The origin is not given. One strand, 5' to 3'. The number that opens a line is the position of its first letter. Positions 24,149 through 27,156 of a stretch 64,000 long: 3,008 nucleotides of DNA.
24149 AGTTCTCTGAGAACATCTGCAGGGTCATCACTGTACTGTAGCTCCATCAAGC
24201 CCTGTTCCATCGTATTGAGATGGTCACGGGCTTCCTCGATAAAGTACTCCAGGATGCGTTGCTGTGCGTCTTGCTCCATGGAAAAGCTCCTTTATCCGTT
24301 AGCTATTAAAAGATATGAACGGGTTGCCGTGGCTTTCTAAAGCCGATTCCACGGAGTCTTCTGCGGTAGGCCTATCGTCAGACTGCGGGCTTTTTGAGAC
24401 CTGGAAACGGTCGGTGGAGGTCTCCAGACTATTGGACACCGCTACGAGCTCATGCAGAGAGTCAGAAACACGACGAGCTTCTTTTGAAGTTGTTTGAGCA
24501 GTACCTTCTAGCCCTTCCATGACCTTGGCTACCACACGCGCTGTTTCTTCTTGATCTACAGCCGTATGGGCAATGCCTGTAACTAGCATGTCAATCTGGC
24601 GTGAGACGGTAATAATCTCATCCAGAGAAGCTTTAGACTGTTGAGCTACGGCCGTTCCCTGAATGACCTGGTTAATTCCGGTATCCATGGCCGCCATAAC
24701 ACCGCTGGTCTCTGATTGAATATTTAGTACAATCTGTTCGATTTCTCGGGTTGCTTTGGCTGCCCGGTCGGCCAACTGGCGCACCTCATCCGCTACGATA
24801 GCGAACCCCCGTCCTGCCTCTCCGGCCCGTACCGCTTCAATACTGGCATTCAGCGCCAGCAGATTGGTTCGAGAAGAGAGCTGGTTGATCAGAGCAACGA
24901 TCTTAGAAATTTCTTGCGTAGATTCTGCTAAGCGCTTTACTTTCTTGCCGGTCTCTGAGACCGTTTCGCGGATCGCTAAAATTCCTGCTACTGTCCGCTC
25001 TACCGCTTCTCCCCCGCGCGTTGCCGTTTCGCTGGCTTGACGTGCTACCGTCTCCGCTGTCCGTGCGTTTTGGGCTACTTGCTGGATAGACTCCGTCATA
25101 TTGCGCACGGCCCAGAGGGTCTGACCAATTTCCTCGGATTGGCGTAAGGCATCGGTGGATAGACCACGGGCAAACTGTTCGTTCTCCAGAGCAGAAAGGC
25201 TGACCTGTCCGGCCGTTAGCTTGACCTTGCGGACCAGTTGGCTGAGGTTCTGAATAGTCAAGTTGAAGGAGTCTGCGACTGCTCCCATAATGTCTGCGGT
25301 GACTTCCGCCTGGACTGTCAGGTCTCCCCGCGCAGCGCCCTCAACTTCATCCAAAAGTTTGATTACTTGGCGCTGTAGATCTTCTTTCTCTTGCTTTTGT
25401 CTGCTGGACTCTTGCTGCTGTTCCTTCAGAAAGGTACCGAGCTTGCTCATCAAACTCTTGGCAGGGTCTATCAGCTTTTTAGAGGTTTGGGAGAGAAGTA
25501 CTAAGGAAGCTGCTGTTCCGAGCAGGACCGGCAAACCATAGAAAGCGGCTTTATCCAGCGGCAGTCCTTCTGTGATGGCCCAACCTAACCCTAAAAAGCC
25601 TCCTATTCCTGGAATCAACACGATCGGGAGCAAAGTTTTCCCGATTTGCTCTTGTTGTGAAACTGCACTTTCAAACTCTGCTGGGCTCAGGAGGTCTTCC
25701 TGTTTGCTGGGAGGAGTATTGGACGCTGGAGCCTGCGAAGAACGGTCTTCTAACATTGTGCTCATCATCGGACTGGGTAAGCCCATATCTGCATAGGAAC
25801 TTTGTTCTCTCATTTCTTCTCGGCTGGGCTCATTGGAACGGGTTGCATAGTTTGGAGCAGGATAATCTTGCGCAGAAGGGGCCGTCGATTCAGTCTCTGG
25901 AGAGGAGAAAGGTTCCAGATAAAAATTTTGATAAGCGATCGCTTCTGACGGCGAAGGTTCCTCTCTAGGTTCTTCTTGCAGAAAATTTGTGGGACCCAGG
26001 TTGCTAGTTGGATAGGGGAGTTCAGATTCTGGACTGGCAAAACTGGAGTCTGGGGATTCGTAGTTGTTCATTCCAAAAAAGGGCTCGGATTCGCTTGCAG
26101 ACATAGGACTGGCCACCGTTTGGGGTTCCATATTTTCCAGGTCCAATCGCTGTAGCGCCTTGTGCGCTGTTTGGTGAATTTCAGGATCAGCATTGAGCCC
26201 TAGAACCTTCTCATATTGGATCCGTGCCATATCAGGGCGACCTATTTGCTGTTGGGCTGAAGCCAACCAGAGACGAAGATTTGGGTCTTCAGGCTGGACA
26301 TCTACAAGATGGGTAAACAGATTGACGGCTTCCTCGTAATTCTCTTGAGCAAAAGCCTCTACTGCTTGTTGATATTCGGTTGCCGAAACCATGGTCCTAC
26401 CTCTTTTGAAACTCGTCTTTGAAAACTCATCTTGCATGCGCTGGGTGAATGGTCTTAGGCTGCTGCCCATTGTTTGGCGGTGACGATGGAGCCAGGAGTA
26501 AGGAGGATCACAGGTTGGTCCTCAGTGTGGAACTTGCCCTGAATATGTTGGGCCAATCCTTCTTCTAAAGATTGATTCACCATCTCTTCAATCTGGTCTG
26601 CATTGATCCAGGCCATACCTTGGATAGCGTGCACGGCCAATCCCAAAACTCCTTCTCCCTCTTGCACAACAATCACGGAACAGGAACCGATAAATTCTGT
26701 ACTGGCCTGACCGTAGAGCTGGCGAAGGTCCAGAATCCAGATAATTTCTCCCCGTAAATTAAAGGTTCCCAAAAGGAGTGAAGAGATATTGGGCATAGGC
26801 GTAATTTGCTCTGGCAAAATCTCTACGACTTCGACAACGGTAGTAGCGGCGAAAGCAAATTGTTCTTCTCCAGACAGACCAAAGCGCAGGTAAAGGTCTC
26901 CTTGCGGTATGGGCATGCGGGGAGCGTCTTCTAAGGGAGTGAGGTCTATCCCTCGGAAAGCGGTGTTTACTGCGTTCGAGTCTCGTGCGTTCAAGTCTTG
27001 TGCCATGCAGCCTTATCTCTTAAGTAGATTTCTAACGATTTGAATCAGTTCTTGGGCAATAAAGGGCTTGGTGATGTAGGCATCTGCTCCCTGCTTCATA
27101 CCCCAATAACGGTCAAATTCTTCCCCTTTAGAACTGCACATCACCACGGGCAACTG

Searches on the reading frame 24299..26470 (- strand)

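Call 54: search_protein_families(library=pfam, proteins=[window:24299-26470:-], max_evalue=0.00001)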
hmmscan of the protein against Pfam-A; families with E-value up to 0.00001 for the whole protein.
window:24299-26470:- (723 aa): 3 families
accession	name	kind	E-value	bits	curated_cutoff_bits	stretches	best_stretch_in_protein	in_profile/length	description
PF00015.26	MCPsignal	-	2.8e-36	125.4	34.6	1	475-652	3-166/172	Methyl-accepting chemotaxis protein (MCP) signalling domain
PF14559.12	TPR_19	-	1.1e-07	32.5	25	1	39-100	1-63/68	Tetratricopeptide repeat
PF13432.12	TPR_16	-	4.5e-06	27.4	32.7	0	33-90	1-58/65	Tetratricopeptide repeat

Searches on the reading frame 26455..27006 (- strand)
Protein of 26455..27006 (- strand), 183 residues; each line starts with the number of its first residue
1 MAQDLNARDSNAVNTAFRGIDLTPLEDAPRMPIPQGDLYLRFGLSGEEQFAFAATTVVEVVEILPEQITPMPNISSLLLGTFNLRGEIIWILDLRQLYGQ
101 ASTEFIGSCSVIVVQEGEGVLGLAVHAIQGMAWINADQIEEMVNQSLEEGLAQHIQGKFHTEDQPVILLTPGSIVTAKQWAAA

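Call 54: search_protein_families(library=pfam, proteins=[window:26455-27006:-], max_evalue=0.00001)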
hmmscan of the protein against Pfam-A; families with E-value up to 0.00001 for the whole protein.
window:26455-27006:- (183 aa): 1 family
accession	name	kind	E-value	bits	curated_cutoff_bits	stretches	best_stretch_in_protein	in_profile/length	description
PF01584.24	CheW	-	5.9e-26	91.2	23.5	1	40-176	3-135/138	CheW-like domain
